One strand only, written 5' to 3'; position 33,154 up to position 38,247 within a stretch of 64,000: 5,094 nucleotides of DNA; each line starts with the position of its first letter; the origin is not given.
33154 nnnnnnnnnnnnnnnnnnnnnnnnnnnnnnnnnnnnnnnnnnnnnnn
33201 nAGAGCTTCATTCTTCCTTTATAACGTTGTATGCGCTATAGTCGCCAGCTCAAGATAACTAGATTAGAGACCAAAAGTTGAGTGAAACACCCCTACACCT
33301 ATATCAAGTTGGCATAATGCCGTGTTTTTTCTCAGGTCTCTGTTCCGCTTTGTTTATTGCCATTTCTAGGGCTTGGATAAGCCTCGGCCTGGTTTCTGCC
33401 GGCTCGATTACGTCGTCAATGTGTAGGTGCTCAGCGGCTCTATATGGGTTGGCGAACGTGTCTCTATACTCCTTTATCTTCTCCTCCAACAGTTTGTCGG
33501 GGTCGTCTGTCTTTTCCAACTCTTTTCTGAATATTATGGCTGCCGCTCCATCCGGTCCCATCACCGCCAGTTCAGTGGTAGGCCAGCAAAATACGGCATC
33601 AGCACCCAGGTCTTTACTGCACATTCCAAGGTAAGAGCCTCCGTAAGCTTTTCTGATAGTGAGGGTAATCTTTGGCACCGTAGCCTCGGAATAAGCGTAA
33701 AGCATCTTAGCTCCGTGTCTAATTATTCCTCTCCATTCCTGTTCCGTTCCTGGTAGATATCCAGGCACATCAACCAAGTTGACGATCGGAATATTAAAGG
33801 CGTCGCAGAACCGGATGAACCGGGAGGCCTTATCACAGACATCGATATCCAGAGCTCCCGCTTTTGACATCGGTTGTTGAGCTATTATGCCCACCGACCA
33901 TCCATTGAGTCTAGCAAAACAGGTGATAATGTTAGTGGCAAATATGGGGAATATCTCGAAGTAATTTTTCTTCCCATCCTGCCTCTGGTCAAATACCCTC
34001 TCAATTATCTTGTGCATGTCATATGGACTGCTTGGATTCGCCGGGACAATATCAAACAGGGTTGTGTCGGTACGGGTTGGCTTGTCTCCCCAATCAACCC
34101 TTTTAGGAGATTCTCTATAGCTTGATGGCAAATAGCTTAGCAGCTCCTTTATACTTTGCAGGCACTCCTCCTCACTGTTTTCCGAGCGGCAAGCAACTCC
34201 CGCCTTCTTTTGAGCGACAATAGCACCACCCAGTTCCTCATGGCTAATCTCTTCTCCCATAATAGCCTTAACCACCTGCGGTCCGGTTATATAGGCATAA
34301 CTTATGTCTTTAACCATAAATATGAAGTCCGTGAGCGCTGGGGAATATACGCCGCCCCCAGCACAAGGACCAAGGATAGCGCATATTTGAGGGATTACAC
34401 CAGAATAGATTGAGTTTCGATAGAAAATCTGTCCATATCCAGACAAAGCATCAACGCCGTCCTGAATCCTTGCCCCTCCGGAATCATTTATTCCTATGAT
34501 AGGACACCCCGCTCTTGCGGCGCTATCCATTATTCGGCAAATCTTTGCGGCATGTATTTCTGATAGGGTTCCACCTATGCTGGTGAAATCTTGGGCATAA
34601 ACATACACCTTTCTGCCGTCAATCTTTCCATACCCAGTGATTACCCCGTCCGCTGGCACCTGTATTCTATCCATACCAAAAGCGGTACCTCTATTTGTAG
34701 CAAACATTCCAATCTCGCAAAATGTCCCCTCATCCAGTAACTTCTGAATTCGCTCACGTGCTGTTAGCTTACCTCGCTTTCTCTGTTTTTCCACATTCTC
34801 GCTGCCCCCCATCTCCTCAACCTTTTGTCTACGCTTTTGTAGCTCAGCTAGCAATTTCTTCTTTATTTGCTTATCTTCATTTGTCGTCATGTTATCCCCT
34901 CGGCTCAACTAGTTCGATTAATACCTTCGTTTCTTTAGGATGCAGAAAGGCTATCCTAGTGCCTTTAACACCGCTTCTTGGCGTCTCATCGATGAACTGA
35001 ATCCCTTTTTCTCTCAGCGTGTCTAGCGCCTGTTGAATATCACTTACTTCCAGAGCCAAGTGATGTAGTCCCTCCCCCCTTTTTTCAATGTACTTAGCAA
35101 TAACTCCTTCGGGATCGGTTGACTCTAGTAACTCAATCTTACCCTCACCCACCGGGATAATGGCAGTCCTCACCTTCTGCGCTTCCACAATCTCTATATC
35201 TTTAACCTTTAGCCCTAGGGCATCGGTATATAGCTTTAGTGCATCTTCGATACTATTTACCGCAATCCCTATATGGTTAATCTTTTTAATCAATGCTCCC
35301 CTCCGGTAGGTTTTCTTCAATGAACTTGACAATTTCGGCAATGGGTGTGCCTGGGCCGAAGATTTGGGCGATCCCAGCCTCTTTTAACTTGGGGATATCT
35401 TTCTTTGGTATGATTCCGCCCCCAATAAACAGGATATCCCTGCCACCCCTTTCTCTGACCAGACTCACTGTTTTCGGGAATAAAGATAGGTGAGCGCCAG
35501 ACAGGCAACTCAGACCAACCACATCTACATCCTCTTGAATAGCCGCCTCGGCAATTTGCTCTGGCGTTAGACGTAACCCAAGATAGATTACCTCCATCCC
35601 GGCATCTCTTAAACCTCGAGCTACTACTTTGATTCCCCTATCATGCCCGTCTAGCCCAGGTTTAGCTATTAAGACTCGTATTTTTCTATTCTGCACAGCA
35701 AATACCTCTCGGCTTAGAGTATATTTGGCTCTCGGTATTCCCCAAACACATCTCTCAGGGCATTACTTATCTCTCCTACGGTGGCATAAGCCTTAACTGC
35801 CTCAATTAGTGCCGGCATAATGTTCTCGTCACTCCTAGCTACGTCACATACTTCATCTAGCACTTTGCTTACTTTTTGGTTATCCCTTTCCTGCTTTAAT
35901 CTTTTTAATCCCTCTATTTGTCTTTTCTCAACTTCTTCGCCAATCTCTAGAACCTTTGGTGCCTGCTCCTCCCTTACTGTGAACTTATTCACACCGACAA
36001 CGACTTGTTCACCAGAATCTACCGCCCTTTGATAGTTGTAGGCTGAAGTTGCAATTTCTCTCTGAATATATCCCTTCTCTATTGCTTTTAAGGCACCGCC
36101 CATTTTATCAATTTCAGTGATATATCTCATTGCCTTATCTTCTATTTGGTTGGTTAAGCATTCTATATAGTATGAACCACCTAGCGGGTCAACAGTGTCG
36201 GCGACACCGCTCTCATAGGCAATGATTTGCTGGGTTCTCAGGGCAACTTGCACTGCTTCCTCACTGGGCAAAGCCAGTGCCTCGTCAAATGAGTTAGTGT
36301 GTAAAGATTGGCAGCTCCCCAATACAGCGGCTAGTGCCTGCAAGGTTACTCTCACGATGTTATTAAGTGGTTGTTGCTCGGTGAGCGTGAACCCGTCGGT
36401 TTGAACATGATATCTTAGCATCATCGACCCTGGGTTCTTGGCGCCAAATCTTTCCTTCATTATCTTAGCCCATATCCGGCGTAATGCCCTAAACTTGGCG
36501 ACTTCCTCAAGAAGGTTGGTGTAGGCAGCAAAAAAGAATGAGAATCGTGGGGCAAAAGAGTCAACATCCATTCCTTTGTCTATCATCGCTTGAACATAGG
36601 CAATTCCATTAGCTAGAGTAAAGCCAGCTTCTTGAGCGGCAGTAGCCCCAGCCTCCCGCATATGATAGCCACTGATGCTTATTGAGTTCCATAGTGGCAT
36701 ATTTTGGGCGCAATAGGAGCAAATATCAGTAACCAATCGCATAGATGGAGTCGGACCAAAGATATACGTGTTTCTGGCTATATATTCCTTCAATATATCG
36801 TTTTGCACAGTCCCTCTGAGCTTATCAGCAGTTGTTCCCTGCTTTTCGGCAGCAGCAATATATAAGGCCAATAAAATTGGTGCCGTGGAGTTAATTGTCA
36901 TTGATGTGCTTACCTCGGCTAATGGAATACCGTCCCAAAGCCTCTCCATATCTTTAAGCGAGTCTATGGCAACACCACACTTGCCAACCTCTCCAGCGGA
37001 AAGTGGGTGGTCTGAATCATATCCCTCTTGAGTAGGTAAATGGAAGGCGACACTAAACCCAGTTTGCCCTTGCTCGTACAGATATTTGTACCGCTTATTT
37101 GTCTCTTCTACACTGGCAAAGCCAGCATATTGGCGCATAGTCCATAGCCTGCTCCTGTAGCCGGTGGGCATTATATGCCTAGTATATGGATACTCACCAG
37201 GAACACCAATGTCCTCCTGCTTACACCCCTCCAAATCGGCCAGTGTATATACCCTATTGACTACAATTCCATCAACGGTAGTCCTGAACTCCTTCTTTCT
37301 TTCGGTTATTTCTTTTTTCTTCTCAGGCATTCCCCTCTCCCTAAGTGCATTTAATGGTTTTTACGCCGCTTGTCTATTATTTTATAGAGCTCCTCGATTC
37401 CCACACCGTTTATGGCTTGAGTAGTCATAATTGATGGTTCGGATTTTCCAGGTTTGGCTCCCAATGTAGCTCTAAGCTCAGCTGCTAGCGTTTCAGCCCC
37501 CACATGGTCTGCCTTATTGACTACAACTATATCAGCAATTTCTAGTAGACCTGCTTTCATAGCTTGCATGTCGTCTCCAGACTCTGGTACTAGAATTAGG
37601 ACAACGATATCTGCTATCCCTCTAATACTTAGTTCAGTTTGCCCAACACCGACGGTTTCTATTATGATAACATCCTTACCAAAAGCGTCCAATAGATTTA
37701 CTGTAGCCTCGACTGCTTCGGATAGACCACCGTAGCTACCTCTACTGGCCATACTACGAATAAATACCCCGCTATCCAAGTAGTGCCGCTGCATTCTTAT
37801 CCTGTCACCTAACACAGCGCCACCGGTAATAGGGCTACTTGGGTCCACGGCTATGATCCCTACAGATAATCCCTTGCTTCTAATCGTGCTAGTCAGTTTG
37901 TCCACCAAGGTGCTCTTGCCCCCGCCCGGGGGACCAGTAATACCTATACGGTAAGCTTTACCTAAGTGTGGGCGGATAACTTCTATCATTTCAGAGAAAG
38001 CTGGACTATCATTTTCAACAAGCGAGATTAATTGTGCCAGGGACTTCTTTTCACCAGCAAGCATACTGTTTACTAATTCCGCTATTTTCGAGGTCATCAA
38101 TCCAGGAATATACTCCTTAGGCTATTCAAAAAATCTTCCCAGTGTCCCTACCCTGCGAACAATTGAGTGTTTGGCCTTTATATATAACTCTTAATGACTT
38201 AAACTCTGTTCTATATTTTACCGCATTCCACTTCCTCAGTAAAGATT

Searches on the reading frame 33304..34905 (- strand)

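Call 32: search_protein_families(library=pfam, proteins=[window:33304-34905:-])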
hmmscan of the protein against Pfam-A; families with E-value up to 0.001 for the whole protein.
window:33304-34905:- (533 aa): 2 families
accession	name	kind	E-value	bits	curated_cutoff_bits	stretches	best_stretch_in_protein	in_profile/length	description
PF01039.27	Carboxyl_trans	-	6e-182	606.1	22.3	1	40-530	1-492/493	Carboxyl transferase domain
PF03255.19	ACCA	-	2.1e-16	60.5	23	1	357-465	133-237/310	Acetyl co-enzyme A carboxylase carboxyltransferase-like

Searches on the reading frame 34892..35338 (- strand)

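Call 32: search_protein_families(library=pfam, proteins=[window:34892-35338:-])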
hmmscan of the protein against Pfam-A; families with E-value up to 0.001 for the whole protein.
window:34892-35338:- (148 aa): 3 families
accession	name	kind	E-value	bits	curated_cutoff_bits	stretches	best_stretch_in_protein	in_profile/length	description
PF13669.12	Glyoxalase_4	-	7e-26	91.1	27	1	21-131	1-109/109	Glyoxalase/Bleomycin resistance protein/Dioxygenase superfamily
PF00903.31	Glyoxalase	-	4.6e-20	72.6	20.6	1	19-135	1-115/121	Glyoxalase/Bleomycin resistance protein/Dioxygenase superfamily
PF13468.12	Glyoxalase_3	-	6.7e-09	36.5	25.1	1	21-123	2-110/176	Glyoxalase-like domain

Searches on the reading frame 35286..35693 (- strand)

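Call 32: search_protein_families(library=pfam, proteins=[window:35286-35693:-])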
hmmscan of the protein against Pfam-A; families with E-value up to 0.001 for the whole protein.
window:35286-35693:- (135 aa): 1 family
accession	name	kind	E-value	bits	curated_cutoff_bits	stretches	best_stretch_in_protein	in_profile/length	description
PF02310.24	B12-binding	-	7.9e-28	97.2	32.1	1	6-120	2-118/121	B12 binding domain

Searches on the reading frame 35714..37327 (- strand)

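Call 32: search_protein_families(library=pfam, proteins=[window:35714-37327:-])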
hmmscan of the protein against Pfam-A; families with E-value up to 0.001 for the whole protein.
window:35714-37327:- (537 aa): 2 families
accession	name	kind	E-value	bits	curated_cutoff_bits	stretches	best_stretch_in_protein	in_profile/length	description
PF01642.28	MM_CoA_mutase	-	1.2e-225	750.4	22.1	1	17-529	2-512/512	Methylmalonyl-CoA mutase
PF06368.17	Met_asp_mut_E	-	5.7e-06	25.5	26.6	1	263-436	208-378/441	Methylaspartate mutase E chain (MutE)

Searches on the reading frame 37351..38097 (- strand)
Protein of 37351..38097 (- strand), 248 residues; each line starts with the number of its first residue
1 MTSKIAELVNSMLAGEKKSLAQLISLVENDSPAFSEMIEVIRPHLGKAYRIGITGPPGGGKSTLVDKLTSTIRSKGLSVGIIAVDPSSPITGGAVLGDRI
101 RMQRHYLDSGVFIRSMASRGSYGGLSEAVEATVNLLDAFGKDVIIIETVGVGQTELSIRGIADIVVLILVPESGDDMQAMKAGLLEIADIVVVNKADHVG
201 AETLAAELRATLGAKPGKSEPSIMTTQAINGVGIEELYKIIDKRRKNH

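Call 32: search_protein_families(library=pfam, proteins=[window:37351-38097:-])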
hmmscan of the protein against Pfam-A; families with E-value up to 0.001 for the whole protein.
window:37351-38097:- (248 aa): 6 families
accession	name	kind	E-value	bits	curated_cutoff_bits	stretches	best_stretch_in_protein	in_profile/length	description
PF03308.22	MeaB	-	5.3e-79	265.5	23.1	1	20-244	1-234/273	Methylmalonyl Co-A mutase-associated GTPase MeaB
PF02492.25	cobW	-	7.1e-09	35.9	20.7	1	51-212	3-169/180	CobW/HypB/UreG, nucleotide-binding domain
PF03266.21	NTPase_1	-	6.3e-07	29.8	23.9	1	50-169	1-122/168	NTPase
PF00009.33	GTP_EFTU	-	4.1e-05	23.7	26.5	0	181-243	116-184/188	Elongation factor Tu GTP binding domain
PF03029.23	ATP_bind_1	-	0.0001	22.7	27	1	53-87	1-35/240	Conserved hypothetical ATP binding protein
PF13401.12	AAA_22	-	0.00076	20.2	27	0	53-108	10-33/130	AAA domain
